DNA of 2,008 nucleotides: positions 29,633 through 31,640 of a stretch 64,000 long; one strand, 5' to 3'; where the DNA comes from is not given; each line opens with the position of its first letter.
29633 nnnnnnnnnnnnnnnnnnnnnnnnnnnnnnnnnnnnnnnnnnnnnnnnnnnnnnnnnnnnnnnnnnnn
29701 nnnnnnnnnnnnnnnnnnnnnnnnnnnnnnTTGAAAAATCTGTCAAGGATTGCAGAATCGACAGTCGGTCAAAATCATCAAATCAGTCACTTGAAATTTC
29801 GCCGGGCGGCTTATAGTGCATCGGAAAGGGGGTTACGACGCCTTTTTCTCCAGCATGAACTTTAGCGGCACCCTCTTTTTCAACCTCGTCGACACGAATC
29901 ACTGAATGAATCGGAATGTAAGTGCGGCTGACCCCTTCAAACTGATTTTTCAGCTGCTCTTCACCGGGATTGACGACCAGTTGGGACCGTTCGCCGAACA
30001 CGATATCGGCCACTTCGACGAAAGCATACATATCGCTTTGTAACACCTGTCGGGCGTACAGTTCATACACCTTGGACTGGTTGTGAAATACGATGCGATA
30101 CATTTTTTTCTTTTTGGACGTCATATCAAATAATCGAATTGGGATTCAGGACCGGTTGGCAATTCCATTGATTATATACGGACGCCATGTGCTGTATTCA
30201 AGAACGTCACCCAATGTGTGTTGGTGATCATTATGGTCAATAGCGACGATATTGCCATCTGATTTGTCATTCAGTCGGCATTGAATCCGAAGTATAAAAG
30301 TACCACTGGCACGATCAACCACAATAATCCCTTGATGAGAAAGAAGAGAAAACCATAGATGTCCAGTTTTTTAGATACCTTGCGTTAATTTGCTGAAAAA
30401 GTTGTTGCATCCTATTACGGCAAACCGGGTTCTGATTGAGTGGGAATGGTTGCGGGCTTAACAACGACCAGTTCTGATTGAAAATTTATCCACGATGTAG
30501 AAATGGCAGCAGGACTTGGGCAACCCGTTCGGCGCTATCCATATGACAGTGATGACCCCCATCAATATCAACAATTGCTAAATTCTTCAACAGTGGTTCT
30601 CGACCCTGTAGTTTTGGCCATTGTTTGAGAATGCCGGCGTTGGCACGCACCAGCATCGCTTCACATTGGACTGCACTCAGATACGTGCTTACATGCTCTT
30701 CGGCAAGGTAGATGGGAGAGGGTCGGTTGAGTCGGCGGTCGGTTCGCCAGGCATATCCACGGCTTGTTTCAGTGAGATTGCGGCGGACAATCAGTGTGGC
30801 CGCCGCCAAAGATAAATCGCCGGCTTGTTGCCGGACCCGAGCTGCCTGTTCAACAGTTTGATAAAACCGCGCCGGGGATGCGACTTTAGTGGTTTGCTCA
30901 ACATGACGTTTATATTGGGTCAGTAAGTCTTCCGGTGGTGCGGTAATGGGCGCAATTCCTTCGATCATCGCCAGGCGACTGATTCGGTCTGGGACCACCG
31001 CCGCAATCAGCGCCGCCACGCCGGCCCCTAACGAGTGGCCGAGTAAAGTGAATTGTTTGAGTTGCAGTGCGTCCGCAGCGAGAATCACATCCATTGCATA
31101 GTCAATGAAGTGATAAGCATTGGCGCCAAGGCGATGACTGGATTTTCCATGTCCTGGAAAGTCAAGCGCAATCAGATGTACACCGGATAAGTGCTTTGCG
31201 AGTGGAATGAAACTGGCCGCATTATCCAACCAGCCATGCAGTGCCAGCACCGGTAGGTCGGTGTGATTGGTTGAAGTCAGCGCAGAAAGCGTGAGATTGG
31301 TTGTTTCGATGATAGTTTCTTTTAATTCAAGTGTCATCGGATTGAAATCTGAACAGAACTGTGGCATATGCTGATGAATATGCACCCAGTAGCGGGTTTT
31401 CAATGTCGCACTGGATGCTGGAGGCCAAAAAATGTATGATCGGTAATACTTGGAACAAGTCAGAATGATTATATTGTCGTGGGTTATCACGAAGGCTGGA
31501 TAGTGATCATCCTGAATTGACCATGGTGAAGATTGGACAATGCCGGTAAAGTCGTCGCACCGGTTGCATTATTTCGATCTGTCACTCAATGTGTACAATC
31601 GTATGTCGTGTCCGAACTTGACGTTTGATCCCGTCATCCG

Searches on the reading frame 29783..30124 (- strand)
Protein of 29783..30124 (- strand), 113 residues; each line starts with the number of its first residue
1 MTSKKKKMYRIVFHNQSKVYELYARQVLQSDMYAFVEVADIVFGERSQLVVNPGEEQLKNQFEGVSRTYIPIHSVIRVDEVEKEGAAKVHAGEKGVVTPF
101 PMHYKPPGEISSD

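Call 74: search_protein_families(library=pfam, proteins=[window:29783-30124:-], max_evalue=1)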
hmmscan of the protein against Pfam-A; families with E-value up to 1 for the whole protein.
window:29783-30124:- (113 aa): 1 family
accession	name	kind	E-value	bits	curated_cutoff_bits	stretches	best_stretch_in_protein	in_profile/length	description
PF08850.16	DUF1820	-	2e-39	134.4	27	1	7-102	1-97/97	Domain of unknown function (DUF1820)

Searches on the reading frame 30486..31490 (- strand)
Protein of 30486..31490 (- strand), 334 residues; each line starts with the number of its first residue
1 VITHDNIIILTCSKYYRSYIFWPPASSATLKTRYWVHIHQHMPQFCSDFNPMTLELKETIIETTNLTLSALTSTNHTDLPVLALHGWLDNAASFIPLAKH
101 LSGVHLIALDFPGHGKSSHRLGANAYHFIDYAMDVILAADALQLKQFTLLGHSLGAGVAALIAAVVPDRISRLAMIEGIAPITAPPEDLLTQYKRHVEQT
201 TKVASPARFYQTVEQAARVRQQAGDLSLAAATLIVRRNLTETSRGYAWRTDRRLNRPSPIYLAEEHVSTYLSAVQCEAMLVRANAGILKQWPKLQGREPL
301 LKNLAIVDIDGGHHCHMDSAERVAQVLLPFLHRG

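Call 12: search_protein_families(library=pfam, proteins=[window:30486-31490:-])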
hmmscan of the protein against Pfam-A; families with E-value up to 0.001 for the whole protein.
window:30486-31490:- (334 aa): 4 families
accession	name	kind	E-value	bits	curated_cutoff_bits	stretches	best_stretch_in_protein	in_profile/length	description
PF00561.26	Abhydrolase_1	-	6.5e-24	85.4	25.8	1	80-209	2-133/245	alpha/beta hydrolase fold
PF12697.13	Abhydrolase_6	-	6.7e-16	60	26.3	1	81-325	1-216/217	Alpha/beta hydrolase family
PF12146.15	Hydrolase_4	-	4.8e-11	42.9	27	1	81-223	7-153/239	Serine aminopeptidase, S33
PF00975.26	Thioesterase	-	0.00015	22.5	26.4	1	90-164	12-85/226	Thioesterase domain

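Call 60: find_encoding_contigs(protein=window:30486-31490:-, flank=3000, max_places=4)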
Protein window:30486-31490:- (334 aa): no gene with exactly this product is on record in the collection.
